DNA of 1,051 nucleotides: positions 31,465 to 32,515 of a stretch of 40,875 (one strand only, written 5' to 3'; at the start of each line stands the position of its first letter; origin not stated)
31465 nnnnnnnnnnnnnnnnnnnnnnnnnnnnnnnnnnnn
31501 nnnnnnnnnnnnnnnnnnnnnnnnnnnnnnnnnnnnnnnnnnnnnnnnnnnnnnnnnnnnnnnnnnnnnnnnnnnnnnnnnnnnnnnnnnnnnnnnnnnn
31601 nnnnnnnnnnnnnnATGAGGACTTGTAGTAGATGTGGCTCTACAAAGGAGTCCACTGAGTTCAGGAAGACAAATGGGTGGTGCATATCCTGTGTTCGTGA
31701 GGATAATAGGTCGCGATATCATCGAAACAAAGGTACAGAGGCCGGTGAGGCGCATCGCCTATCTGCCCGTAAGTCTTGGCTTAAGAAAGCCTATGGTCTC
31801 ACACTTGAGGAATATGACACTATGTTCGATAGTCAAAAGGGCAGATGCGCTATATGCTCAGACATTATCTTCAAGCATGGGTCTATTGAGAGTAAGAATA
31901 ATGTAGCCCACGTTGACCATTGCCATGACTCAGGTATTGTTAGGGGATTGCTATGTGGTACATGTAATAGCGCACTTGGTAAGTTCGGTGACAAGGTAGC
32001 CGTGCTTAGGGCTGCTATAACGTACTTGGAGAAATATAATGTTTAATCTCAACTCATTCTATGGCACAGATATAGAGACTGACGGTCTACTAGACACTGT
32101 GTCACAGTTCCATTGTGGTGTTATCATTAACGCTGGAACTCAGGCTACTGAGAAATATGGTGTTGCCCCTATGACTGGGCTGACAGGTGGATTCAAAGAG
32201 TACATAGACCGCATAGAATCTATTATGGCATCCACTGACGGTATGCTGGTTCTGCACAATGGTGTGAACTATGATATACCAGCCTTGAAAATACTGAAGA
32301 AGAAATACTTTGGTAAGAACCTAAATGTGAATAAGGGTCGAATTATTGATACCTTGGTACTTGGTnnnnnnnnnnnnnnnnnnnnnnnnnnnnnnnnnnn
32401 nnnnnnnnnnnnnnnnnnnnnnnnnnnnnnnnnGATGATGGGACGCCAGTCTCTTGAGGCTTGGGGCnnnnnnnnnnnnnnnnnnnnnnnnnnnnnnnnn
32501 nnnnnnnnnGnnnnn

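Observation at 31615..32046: Endonuclease VII-type HNH endonuclease immediately upstream of the DNA polymerase gene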

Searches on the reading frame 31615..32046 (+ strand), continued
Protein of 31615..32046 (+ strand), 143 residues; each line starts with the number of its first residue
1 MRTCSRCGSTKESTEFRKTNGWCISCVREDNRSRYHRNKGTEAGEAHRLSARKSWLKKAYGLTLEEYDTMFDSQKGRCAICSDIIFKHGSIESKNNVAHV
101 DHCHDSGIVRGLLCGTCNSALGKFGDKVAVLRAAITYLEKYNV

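Call 52: fold_search(model_id=the predicted structure, library=pdb)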
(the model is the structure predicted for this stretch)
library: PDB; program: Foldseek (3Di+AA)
matches with E <= 10: 113; with E <= 0.001: 1
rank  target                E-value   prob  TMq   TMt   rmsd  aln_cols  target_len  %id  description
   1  2qnf_A                5.1e-04  1.00  0.39  0.36   3.6        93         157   28  Crystal structure of T4 Endonuclease VII H43N mutant in complex with heteroduplex DNA containing base mismatches (released 2008-01-29)
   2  1e7l_A                1.0e-03  1.00  0.40  0.36   3.5        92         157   29  Endonuclease VII (EndoVII) N62D mutant from phage T4 (released 2001-05-04)
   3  1en7_A                1.4e-03  1.00  0.40  0.36   4.0        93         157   30  ENDONUCLEASE VII (ENDOVII) FROM PHAGE T4 (released 2000-02-07)
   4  3fc3_A                3.3e-03  0.99  0.39  0.31  11.8       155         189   22  Crystal structure of the beta-beta-alpha-Me type II restriction endonuclease Hpy99I (released 2009-03-31)
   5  3fc3_B                3.3e-03  0.99  0.38  0.29  12.1       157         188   21  Crystal structure of the beta-beta-alpha-Me type II restriction endonuclease Hpy99I (released 2009-03-31)
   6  3ldy_A                3.2e-02  0.60  0.27  0.27  17.8       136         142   20  An extraordinary mechanism of DNA perturbation exhibited by the rare-cutting HNH restriction endonuclease PacI (released 2010-04-21)
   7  6je9_A                7.9e-02  0.44  0.26  0.05  12.7       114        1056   13  Crystal structure of Nme1Cas9-sgRNA dimer mediated by double protein inhibitor AcrIIC3 monomers (released 2019-11-06)
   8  6je4_K                1.3e-01  0.35  0.26  0.05  12.9       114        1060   12  Crystal structure of Nme1Cas9-sgRNA-dsDNA dimer mediated by double protein inhibitor AcrIIC3 monomers (released 2019-11-06)
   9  6je4_E                1.6e-01  0.33  0.26  0.05  12.8       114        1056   13  Crystal structure of Nme1Cas9-sgRNA-dsDNA dimer mediated by double protein inhibitor AcrIIC3 monomers (released 2019-11-06)
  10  6je4_A                1.9e-01  0.28  0.26  0.05  12.9       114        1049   12  Crystal structure of Nme1Cas9-sgRNA-dsDNA dimer mediated by double protein inhibitor AcrIIC3 monomers (released 2019-11-06)
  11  6je9_C                2.1e-01  0.28  0.27  0.05  12.5       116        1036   14  Crystal structure of Nme1Cas9-sgRNA dimer mediated by double protein inhibitor AcrIIC3 monomers (released 2019-11-06)
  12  6je4_O                2.1e-01  0.25  0.26  0.05  12.9       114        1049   12  Crystal structure of Nme1Cas9-sgRNA-dsDNA dimer mediated by double protein inhibitor AcrIIC3 monomers (released 2019-11-06)
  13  9ar4_A                2.4e-01  0.33  0.30  0.05  12.6       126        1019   21  CryoEM structure of ThermoCas9 in post-cleavage state bound with the DNA containing NNNNCCA PAM (released 2025-02-26)
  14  8fmh_B                2.6e-01  0.82  0.33  0.15   5.1        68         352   19  Structure of CBASS Cap5 from Pseudomonas syringae as an activated tetramer with the cyclic dinucleotide 3'2'-c-dGAMP l (released 2024-02-07)
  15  6jdq_A                2.7e-01  0.23  0.26  0.05  12.8       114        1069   13  Crystal structure of Nme1Cas9 in complex with sgRNA (released 2019-11-06)
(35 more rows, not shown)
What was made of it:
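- On T4 Endo VII-type Holliday junction resolvase: The structural alignment covers ~92 columns with TM 0.36-0.40 (call 52).
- T4 Endo VII is the top structural match (call 52).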

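Call 63: list_cluster_members(proteins=[window:31615-32043:+, P0002])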
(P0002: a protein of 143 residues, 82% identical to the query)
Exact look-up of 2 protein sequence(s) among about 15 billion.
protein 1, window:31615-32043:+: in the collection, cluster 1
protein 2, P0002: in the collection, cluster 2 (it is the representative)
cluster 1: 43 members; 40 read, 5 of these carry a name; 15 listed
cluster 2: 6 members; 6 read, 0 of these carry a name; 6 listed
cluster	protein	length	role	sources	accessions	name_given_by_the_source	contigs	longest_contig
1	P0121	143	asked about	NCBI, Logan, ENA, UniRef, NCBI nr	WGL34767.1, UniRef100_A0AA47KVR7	hypothetical protein [Escherichia phage vB_EcoP-R1] | Recombination endonuclease VII n=1 Tax=Escherichia phage vB_EcoP-R1 TaxID=3038273 ...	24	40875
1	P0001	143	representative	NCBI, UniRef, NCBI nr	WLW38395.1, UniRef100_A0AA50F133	hypothetical protein OCLPNDPH_00020 [Escherichia phage Zappy] | Endonuclease VII n=1 Tax=Escherichia phage Zappy TaxID=3056228 RepID=A0AA50F133_9CAUD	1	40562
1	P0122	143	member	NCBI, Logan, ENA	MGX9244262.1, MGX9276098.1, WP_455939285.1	endonuclease VII domain-containing protein [Pantoea ananatis]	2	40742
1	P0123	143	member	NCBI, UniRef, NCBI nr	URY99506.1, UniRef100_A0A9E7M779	hypothetical protein HC13_0024 [Escherichia phage HC13] | Recombination endonuclease VII n=1 Tax=Escherichia phage HC13 TaxID=2912291 ...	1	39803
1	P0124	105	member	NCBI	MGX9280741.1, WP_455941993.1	endonuclease VII domain-containing protein, partial [Pantoea ananatis]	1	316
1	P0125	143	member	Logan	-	-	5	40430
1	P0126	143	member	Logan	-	-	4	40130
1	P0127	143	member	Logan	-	-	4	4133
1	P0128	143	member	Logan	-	-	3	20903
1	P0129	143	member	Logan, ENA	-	-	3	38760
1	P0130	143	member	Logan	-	-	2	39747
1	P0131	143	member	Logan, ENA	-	-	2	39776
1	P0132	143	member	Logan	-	-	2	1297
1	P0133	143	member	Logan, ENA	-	-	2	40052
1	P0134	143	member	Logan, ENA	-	-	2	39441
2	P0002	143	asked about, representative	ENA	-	-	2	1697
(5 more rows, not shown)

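Call 67: search_protein_families(library=pfam, proteins=[L011:1501-1950:+], max_evalue=0.01)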
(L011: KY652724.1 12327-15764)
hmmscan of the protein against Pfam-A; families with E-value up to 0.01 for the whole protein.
L011:1501-1950:+ (150 aa): 2 families
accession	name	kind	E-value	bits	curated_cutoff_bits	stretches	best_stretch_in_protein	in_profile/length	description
PF02945.21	Endonuclease_7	-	1.4e-21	76.6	23.6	1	62-142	5-81/82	Recombination endonuclease VII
PF12898.13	Stc1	-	0.0046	17.9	24.8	1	4-34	54-83/84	Stc1 domain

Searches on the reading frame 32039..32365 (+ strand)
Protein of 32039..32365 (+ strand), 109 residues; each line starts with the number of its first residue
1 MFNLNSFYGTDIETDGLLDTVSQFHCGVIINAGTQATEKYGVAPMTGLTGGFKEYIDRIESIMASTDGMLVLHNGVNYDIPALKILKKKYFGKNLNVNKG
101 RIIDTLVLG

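Call 27: search_dna_similar(query=window:32039-32365:+, collection=phages, mode=protein, max_rows=40)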
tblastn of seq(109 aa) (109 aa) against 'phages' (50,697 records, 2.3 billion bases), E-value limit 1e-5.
Records with a match: 1303; places in all: 1304; records where one place covers at least 80% of the query: 1300.
Best place of each record, by identity: >=99% 3; 95-99% 1; 60-80% 216; <60% 1083.
By first word of the organism name: Klebsiella 427; Escherichia 267; Pseudomonas 137; Salmonella 91; Yersinia 84; Enterobacter 30; Vibrio 30; Pectobacterium 23; Citrobacter 18; Shigella 18; and 35 more.
By host as written in the record: - 232; Klebsiella pneumoniae 220; Escherichia coli 91; Yersinia pestis 38; Salmonella enterica subsp. enterica serovar Typhi 30; Klebsiella pneumoniae 135080 30; Pseudomonas putida KT2440 and Paw85 25; Vibrio cholerae 22; and 296 more.
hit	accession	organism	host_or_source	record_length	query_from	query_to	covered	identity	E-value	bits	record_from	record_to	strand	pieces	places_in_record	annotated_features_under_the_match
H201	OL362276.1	Escherichia phage HC13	Escherichia coli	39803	1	109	100%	100.0%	1e-67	224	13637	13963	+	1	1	DNA-directed DNA polymerase | hypothetical protein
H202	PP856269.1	Escherichia phage UFJF_EcSW4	Escherichia coli ATCC 11775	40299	1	109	100%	99.1%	1e-66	221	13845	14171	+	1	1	DNA-directed DNA polymerase | endonuclease VII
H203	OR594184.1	Escherichia phage vB_EcoM_SHAK9454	Escherichia sp.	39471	1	109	100%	99.1%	3e-66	220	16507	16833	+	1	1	similar to exonuclease; phrog=107; top_hit=NC_019402_p42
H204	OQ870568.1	Escherichia phage Zappy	Escherichia coli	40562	1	109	100%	97.2%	2e-66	221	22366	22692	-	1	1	hypothetical protein (x2)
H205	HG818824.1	Citrobacter phage CR8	Citrobacter rodentium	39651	1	108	99%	77.8%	3e-54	186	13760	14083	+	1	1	5: predicted DNA polymerase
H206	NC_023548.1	Citrobacter phage CR8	Citrobacter rodentium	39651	1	108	99%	77.8%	3e-54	186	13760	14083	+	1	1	5: DNA polymerase I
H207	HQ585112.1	T7-like bacteriophage Eptesicus fuscus/P1/IT/USA/2009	Eptesicus fuscus (big brown bat)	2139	6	108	94%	75.7%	5e-51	175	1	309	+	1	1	DNA polymerase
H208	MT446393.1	Escherichia virus TH16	Escherichia coli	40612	1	109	100%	67.0%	8e-47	165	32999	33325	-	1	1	record has no annotation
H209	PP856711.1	Salmonella phage vB_STmST19_KE05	Salmonella enterica subsp. enterica ...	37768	1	109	100%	67.0%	4e-46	163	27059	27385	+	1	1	DNA polymerase I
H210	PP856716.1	Salmonella phage vB_STmST19_KE14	Salmonella enterica subsp. enterica ...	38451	1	109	100%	67.0%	4e-46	163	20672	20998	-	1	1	DNA polymerase I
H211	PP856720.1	Salmonella phage vB_STmST19_KE18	Salmonella enterica subsp. enterica ...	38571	1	109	100%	67.0%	4e-46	163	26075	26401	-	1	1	DNA polymerase I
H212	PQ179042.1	Escherichia phage KM02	Escherichia coli K-12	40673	1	109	100%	67.0%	4e-46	163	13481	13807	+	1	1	DNA polymerase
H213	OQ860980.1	Salmonella phage ST20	Salmonella enterica subsp. enterica ...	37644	1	109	100%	67.0%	4e-46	163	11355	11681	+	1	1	DNA-directed DNA polymerase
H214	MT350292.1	Enterococcus phage EFA-1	Enterococcus faecalis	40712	1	109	100%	66.1%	5e-46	162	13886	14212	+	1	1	polA: DNA polymerase I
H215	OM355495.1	Escherichia phage ZH4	Escherichia coli GXEC-H4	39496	1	109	100%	66.1%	6e-46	162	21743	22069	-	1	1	DNA polymerase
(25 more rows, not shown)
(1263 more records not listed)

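Call 30: get_annotated_region(hit=H205, flank=2500)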
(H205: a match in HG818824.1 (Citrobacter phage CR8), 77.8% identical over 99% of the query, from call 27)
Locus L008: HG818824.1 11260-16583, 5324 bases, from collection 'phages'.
description: Citrobacter phage CR8 complete genome.
organism: Citrobacter phage CR8 (NCBI taxid 1455076)
taxonomy: Viruses; Duplodnaviria; Heunggongvirae; Uroviricota; Caudoviricetes; Autographiviridae; Studiervirinae; Caroctavirus; Caroctavirus CR8
host: Citrobacter rodentium; source: sewage plant effluents; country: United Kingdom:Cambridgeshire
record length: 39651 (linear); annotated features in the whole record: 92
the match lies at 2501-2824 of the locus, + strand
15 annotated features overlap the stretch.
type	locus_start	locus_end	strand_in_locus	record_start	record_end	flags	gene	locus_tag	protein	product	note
CDS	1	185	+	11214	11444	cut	4.3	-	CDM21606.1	hypothetical phage protein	user locus_tag: CR8_22; no significant database hit but similarity with low E-value with gene 4.3 of several T7-like ...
regulatory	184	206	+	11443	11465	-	-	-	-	promoter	predicted promoter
CDS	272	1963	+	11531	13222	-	4A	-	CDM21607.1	predicted primase/helicase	user locus_tag: CR8_23; alternative start in codon 50 may lead to the gene 4B which product is a predicted helicase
misc_feature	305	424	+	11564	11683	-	4A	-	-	-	-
CDS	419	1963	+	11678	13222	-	4B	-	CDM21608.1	predicted helicase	user locus_tag: CR8_24; alternative start in codon 50 of CR8_24 may lead to the gene 4B which product is a predicted ...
misc_feature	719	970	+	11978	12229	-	4B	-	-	-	-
CDS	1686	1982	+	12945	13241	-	4.2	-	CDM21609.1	hypothetical phage protein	user locus_tag: CR8_25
CDS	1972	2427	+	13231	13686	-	4.21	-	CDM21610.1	hypothetical phage protein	user locus_tag: CR8_26; no significant database hits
CDS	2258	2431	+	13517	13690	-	4.22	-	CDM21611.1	hypothetical phage protein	user locus_tag: CR8_27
CDS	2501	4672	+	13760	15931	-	5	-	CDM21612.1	predicted DNA polymerase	user locus_tag: CR8_28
misc_feature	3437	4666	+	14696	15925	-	5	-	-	-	-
CDS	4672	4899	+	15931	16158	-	5.01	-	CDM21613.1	hypothethical phage protein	user locus_tag: CR8_29; no significant database hits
CDS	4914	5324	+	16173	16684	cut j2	5.5-5.7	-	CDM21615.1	conserved hypothetical phage protein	user locus_tag: CR8_31; putative fusion protein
CDS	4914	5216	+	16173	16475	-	5.5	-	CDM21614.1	hypothetical phage protein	user locus_tag: CR8_30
CDS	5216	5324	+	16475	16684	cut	5.7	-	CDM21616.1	conserved hypotetical phage protein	user locus_tag: CR8_32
